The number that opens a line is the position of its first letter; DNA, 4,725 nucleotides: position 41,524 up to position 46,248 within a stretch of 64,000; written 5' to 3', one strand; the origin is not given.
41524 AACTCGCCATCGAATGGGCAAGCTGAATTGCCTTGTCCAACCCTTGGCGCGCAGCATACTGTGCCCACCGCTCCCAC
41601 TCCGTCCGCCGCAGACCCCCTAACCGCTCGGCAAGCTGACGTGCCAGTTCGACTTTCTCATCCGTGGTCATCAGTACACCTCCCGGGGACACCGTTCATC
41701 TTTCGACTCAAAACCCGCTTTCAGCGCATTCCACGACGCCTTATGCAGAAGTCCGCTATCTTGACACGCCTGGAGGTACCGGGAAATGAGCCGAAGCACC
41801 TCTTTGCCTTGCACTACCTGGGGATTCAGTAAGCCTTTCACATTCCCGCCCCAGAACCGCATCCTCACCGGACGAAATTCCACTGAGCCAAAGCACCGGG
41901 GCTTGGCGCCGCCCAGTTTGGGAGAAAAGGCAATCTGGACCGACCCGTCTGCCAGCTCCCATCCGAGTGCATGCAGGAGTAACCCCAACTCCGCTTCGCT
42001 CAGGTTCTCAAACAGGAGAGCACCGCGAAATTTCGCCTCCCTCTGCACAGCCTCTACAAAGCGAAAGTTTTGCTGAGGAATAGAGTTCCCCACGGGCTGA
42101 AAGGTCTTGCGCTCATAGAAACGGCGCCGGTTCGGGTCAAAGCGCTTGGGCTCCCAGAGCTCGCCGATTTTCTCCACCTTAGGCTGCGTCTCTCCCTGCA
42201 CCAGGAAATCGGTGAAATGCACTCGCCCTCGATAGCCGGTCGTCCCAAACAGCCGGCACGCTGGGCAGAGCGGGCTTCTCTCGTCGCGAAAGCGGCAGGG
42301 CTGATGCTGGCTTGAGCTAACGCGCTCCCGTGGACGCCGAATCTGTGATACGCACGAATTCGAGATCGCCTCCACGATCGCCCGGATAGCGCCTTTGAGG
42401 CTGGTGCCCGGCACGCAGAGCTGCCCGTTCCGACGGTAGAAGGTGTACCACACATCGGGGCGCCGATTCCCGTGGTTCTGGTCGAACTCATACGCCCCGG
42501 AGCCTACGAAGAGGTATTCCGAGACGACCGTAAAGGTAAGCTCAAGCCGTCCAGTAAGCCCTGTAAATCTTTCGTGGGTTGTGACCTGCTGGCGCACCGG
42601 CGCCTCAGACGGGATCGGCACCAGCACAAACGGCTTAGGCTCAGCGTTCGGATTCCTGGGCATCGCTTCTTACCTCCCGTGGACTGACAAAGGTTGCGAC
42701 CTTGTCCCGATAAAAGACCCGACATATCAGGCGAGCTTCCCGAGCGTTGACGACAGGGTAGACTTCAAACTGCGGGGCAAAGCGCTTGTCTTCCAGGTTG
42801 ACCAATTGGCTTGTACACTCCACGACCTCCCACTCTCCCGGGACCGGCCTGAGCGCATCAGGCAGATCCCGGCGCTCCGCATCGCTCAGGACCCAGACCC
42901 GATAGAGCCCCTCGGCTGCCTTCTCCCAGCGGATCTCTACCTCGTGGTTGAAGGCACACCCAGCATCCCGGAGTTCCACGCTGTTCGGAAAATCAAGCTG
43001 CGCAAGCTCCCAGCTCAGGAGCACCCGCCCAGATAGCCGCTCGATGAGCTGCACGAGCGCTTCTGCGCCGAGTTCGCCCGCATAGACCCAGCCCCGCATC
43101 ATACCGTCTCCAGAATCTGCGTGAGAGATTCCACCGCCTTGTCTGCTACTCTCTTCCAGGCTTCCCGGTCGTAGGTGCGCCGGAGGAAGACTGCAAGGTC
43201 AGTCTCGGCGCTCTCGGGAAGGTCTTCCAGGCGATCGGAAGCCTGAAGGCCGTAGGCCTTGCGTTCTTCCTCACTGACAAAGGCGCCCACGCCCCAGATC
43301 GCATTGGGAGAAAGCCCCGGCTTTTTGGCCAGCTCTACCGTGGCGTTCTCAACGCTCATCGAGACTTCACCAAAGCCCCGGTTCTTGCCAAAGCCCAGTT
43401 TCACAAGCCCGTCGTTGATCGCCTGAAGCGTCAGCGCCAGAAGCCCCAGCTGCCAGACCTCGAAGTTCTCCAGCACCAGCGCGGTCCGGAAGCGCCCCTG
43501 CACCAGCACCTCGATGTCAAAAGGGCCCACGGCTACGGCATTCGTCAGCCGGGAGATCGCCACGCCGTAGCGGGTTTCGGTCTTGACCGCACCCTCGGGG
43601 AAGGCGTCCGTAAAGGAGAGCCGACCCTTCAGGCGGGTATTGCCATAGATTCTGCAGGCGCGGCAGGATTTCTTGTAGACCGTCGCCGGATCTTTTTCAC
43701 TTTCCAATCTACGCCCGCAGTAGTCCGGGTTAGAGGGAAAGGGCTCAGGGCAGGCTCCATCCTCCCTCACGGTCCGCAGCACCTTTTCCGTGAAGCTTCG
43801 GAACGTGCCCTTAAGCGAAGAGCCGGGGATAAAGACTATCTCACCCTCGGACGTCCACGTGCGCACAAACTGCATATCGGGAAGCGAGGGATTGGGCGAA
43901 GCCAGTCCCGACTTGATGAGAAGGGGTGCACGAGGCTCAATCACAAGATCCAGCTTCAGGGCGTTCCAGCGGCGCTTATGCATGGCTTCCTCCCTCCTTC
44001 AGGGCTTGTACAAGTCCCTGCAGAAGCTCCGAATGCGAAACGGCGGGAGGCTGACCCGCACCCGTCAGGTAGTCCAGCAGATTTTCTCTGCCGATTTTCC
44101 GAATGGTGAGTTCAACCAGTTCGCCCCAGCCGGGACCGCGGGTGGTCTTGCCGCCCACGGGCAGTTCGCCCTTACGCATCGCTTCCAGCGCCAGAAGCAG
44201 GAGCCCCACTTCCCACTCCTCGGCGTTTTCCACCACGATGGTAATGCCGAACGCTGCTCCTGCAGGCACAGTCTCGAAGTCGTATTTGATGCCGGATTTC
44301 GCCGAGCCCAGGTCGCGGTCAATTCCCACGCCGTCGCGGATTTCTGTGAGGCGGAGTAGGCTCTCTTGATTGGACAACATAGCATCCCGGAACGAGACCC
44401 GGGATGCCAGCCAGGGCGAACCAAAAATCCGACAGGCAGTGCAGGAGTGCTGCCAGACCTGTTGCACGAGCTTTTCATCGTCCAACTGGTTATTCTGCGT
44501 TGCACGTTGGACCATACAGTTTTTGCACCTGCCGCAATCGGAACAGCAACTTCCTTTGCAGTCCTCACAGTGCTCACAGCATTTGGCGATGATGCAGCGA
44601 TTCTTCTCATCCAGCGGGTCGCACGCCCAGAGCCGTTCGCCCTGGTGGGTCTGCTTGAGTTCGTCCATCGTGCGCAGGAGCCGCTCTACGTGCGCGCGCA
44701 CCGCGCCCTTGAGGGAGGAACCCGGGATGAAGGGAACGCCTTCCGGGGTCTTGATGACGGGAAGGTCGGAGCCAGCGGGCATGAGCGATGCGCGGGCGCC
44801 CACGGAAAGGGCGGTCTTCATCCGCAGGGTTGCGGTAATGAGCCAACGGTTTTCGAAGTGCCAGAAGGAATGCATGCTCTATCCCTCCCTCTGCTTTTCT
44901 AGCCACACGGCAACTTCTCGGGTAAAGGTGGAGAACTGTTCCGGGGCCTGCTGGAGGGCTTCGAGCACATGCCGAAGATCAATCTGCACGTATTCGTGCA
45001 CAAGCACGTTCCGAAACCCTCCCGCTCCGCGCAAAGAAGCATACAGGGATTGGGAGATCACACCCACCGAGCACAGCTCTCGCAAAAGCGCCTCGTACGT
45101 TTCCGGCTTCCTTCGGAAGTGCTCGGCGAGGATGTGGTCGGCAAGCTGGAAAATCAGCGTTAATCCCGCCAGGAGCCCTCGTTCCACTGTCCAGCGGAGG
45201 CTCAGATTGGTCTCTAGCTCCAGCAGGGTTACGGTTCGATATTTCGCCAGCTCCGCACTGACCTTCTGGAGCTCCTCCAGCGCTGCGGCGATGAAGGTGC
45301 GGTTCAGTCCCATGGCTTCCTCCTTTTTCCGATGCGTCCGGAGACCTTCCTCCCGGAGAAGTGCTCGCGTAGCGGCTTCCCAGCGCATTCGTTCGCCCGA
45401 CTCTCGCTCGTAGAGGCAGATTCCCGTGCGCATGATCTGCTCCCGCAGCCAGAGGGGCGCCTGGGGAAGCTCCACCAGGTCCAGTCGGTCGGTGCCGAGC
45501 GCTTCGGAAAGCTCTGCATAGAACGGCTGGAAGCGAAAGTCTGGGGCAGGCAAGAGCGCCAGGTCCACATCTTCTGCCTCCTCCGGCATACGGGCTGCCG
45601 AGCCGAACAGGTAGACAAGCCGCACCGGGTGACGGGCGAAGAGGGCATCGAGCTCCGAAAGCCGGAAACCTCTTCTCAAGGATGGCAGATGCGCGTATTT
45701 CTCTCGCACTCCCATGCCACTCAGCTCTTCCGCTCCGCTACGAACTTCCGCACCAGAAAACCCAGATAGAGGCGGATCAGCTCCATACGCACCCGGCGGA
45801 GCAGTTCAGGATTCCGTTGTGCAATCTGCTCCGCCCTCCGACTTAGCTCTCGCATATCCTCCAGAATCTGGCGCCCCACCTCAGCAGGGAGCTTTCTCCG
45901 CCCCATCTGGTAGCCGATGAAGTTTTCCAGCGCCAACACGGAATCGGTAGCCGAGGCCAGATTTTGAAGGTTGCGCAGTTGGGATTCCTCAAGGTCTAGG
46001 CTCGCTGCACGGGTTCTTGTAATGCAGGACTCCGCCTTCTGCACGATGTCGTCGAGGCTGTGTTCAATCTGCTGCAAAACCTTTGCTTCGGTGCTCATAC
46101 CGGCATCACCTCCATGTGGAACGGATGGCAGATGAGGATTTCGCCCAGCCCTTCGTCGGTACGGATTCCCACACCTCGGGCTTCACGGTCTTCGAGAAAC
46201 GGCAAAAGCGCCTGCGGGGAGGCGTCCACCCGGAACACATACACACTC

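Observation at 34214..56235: Type III-D effector cassette nested inside a type I-B operon, sharing one adaptation module and one array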

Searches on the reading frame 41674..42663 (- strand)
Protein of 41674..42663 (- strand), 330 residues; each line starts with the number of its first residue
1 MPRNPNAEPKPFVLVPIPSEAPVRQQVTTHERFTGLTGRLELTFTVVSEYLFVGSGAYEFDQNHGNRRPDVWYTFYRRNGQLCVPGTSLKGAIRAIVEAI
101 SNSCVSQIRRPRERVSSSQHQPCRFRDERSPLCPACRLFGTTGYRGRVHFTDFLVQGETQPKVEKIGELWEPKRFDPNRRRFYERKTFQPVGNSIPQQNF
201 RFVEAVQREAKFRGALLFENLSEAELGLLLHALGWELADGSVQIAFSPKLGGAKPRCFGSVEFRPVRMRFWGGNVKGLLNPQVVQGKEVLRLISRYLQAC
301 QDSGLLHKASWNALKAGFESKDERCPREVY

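Call 5: search_protein_families(library=padloc, proteins=[window:41674-42663:-], max_evalue=0.01)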
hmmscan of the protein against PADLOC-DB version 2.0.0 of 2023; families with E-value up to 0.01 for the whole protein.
window:41674-42663:- (330 aa): 27 families (the best 25 are shown)
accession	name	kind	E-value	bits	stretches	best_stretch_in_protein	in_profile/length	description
PDLC01407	Csm3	-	3.6e-32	110.3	3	11-108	8-98/519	"CAS-III-A,CAS-III-D; effector_G7"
PDLC01013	Csm3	-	4.6e-27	93.2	2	11-109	19-118/650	Csm3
PDLC01220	gRAMP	-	3.3e-25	85.9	3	196-264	1348-1409/1494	CAS-III-E; effector_UNK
PDLC01442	Csm3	-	1.1e-19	69.1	1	41-271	11-188/208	"CAS-III-A,CAS-III-D; effector_G7"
PDLC02109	Cas7_IIId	-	8.8e-19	66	3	11-110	9-100/544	-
PDLC02114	Cas7_IIId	-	9.9e-15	52.4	2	200-264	390-447/546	-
PDLC02108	Cas7_IIId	-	3.8e-14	50.8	2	180-264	358-435/540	-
PDLC01016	Csm3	-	5.2e-13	47.8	1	75-262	24-189/189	Csm3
PDLC01296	Csm3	-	3e-12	44.9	1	79-156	35-106/192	"CAS-III-A,CAS-III-D; effector_G7"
PDLC02116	Cas7_IIId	-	1.1e-11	42.4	1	204-271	441-501/617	-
PDLC01017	Csm3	-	1.7e-08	32.5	1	80-264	46-216/257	Csm3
PDLC01015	Csm3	-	2.8e-08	33.1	1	52-230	6-157/178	Csm3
PDLC01339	Csm3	-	7e-08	31.7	1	50-181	4-98/163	"CAS-III-A,CAS-III-D; effector_G7"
PDLC02117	Cas7_IIIg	-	1.2e-07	29.8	1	84-161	28-96/178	-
PDLC01613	Csm3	-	1.4e-07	30.6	1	44-262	2-177/177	"CAS-III-A,CAS-III-D; effector_G7"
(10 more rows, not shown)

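Call 59: search_protein_families(library=ncbifam, proteins=[window:41674-42663:-], max_evalue=0.001)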
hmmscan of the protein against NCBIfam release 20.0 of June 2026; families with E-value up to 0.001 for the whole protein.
window:41674-42663:- (330 aa): 4 families
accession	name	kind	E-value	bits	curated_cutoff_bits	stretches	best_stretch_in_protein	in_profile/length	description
TIGR03986.1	TIGR03986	equivalog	4.3e-30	105.7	161.35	2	11-109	1-100/568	TIGR03986 family type III CRISPR-associated RAMP protein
NF041225.1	Cas_III-E_gRAMP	equivalog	1.8e-26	92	700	3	196-264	1477-1538/1636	type III-E CRISPR-associated gRAMP effector Cas7-11e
TIGR02581.1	cas_cyan_RAMP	equivalog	2.6e-08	33.8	108.05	1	79-268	38-215/216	type III CRISPR-associated RAMP protein Csx7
TIGR02582.1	cas7_TM1809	equivalog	9.4e-05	22.5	90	1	83-263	44-203/203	type III-A CRISPR-associated RAMP protein Csm3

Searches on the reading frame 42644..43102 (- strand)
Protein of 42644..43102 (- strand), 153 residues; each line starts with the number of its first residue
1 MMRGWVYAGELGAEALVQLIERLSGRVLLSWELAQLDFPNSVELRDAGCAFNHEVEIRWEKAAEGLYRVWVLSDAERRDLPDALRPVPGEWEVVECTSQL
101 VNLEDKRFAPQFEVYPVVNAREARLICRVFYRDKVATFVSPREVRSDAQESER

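Call 5: search_protein_families(library=padloc, proteins=[window:42644-43102:-], max_evalue=0.01)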
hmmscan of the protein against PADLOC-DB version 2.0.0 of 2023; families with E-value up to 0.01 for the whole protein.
window:42644-43102:- (153 aa): 4 families
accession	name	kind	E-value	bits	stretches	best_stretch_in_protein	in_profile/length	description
PDLC01577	Csx19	-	3.8e-44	148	1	2-148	1-137/139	CAS-III-D; effector_UNK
PDLC01034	Csx19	-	3.4e-07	28.6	1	16-150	16-146/148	core gene (cas11)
PDLC01391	Csx19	-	2.6e-06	25.5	1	47-113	52-114/142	CAS-III-D; effector_UNK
PDLC01555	Csx19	-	0.00015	19.7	1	46-94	63-106/138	CAS-III-D; effector_UNK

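Call 8: search_protein_families(library=pfam, proteins=[window:42644-43102:-], max_evalue=0.01)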
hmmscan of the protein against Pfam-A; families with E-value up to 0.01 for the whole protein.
window:42644-43102:- (153 aa): 0 families

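Call 59: search_protein_families(library=ncbifam, proteins=[window:42644-43102:-], max_evalue=0.001)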
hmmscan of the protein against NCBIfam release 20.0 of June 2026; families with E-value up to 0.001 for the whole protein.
window:42644-43102:- (153 aa): 0 families

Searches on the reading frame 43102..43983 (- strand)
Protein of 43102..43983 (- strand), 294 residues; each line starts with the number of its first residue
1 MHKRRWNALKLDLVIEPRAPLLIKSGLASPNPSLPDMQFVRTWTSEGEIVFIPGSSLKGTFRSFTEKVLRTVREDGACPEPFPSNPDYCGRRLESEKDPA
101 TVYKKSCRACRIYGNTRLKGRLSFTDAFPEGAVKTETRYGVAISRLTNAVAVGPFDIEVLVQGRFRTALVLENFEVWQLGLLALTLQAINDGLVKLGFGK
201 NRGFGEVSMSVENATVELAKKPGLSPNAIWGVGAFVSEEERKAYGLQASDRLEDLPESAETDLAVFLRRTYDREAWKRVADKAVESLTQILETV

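Call 5: search_protein_families(library=padloc, proteins=[window:43102-43983:-], max_evalue=0.01)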
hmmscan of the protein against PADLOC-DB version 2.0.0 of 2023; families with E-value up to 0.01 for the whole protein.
window:43102-43983:- (294 aa): 31 families (the best 25 are shown)
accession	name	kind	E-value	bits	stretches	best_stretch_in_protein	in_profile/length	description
PDLC01442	Csm3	-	4.3e-34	116.2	1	7-231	6-189/208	"CAS-III-A,CAS-III-D; effector_G7"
PDLC01017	Csm3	-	9.1e-32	108.8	1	1-214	1-219/257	Csm3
PDLC01296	Csm3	-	7.7e-28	95.8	1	9-210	4-187/192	"CAS-III-A,CAS-III-D; effector_G7"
PDLC02117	Cas7_IIIg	-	9.1e-20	69.2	1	11-216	4-177/178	-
PDLC01016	Csm3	-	3.1e-17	61.6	1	47-207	28-188/189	Csm3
PDLC01015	Csm3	-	7.6e-17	60.9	1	46-205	24-178/178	Csm3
PDLC02115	Cas7_IIId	-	8.2e-17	59.5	1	49-217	254-435/486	-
PDLC01407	Csm3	-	1e-12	46.1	2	164-219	385-440/519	"CAS-III-A,CAS-III-D; effector_G7"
PDLC02111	Cas7_IIId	-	1.7e-12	45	1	34-210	31-176/417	-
PDLC01613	Csm3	-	7.2e-11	41.3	1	16-207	3-176/177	"CAS-III-A,CAS-III-D; effector_G7"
PDLC01500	Csm3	-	4e-10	38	1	40-211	21-167/171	"CAS-III-A,CAS-III-D; effector_G7"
PDLC02112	Cas7_IIId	-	2.1e-09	34.5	1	19-210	20-175/434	-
PDLC01220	gRAMP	-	4.2e-09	32.5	1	159-218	1357-1417/1494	CAS-III-E; effector_UNK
PDLC01339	Csm3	-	1.5e-08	33.9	1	47-205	17-163/163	"CAS-III-A,CAS-III-D; effector_G7"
PDLC01452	Cmr6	-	6.7e-08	30.9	1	46-130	96-145/228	"CAS-III-B,CAS-III-C; effector_G7"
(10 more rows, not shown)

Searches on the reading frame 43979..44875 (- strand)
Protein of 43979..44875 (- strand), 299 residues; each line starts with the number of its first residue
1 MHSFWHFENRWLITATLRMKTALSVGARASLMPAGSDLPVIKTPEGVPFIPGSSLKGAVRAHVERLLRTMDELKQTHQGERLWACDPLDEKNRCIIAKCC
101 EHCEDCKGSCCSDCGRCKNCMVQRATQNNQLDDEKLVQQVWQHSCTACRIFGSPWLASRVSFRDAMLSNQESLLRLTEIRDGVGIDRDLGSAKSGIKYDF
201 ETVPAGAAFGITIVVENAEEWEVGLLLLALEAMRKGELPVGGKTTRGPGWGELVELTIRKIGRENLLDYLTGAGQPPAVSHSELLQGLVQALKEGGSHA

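Call 6: search_protein_families(library=padloc, proteins=[window:43979-44875:-], max_evalue=0.01)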
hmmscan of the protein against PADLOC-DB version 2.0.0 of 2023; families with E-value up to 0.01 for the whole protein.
window:43979-44875:- (299 aa): 44 families (the best 25 are shown)
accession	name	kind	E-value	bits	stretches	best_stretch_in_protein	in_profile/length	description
PDLC01296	Csm3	-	1.9e-63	212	1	10-258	3-191/192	"CAS-III-A,CAS-III-D; effector_G7"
PDLC01442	Csm3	-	5.8e-39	132.1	1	7-259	4-186/208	"CAS-III-A,CAS-III-D; effector_G7"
PDLC01017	Csm3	-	2.3e-35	120.6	1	9-270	7-229/257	Csm3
PDLC02115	Cas7_IIId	-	7.6e-31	105.8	1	9-275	2-199/486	-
PDLC01016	Csm3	-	3.5e-24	84.2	1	36-247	19-184/189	Csm3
PDLC02111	Cas7_IIId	-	5.3e-24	82.9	2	157-257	81-179/417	-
PDLC01297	Csm3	-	1.1e-19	69.2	2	11-71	3-65/198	"CAS-III-A,CAS-III-D; effector_G7"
PDLC01014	Csm3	-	5.5e-19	67.1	2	10-73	3-68/203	CRISPR type III-A/MTUBE-associated RAMP protein Csm3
PDLC01015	Csm3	-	1.3e-18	66.6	1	31-247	13-176/178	Csm3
PDLC02112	Cas7_IIId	-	1.1e-17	61.9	2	144-265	65-186/434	-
PDLC01339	Csm3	-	3.2e-13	49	1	21-247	3-161/163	"CAS-III-A,CAS-III-D; effector_G7"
PDLC01441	Cmr4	-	3.7e-13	47.8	2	22-167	12-81/245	"CAS-III-B,CAS-III-C; effector_G7"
PDLC01407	Csm3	-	6.1e-13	46.8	1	13-65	39-89/519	"CAS-III-A,CAS-III-D; effector_G7"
PDLC01613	Csm3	-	2.6e-12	46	1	20-250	5-175/177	"CAS-III-A,CAS-III-D; effector_G7"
PDLC02107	Cas7_IIId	-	1.9e-11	41.5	2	159-249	323-413/426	-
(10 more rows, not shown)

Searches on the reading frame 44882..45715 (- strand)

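Call 6: search_protein_families(library=padloc, proteins=[window:44882-45715:-], max_evalue=0.01)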
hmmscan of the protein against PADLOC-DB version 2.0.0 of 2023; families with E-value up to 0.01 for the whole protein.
window:44882-45715:- (278 aa): 2 families
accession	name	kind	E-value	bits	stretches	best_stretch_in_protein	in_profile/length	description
PDLC04902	PDC-S09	-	5.7e-05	21.4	1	20-96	10-90/97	-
PDLC04904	PDC-S09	-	0.0012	17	1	21-99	15-96/104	-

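Call 8: search_protein_families(library=pfam, proteins=[window:44882-45715:-], max_evalue=0.01)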
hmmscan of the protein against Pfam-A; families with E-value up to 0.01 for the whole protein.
window:44882-45715:- (278 aa): 2 families
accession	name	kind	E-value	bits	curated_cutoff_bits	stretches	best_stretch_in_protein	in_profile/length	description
PF01934.22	HepT-like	-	2e-16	60.2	23.5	1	154-267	6-119/120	Ribonuclease HepT-like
PF18765.7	Polbeta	-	2.2e-11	44.2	26.9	1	24-105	5-91/93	Polymerase beta, Nucleotidyltransferase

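Call 59: search_protein_families(library=ncbifam, proteins=[window:44882-45715:-], max_evalue=0.001)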
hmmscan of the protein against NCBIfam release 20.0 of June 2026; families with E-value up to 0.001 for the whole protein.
window:44882-45715:- (278 aa): 2 families
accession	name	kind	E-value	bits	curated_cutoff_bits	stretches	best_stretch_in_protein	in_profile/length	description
NF047751.1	HepT_toxin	equivalog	1.5e-20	73.2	60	1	146-264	2-120/120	type VII toxin-antitoxin system HepT family RNase toxin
NF047752.1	MntA_antitoxin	equivalog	3.5e-16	59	60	1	28-116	4-95/106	type VII toxin-antitoxin system MntA family adenylyltransferase antitoxin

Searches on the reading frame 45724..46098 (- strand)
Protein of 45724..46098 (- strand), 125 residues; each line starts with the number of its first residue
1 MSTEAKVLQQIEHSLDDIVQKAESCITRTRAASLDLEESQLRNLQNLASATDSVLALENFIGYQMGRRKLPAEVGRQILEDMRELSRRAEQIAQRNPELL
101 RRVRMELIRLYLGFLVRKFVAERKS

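Call 6: search_protein_families(library=padloc, proteins=[window:45724-46098:-], max_evalue=0.01)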
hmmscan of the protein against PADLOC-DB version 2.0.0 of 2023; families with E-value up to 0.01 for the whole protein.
window:45724-46098:- (125 aa): 6 families
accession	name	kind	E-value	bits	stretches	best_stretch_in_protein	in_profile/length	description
PDLC01474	Csm2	-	4.3e-29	99.4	1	3-124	9-134/138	CAS-III-D; effector_SS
PDLC01011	Csm2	-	2.6e-27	93.7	1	3-124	10-139/148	Csm2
PDLC01519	Csm2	-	2.1e-15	55.2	1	4-123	3-119/126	CAS-III-D; effector_SS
PDLC01531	Csm2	-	5.1e-07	28.1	1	7-121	4-119/128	CAS-III-A; effector_SS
PDLC01487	Csm2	-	9.2e-05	20.6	1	16-119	10-105/116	CAS-III-D; effector_SS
PDLC01503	Csm2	-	0.0039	15.5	1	22-86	18-76/116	CAS-III-D; effector_SS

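Call 59: search_protein_families(library=ncbifam, proteins=[window:45724-46098:-], max_evalue=0.001)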
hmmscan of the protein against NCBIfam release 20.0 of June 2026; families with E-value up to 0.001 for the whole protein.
window:45724-46098:- (125 aa): 0 families
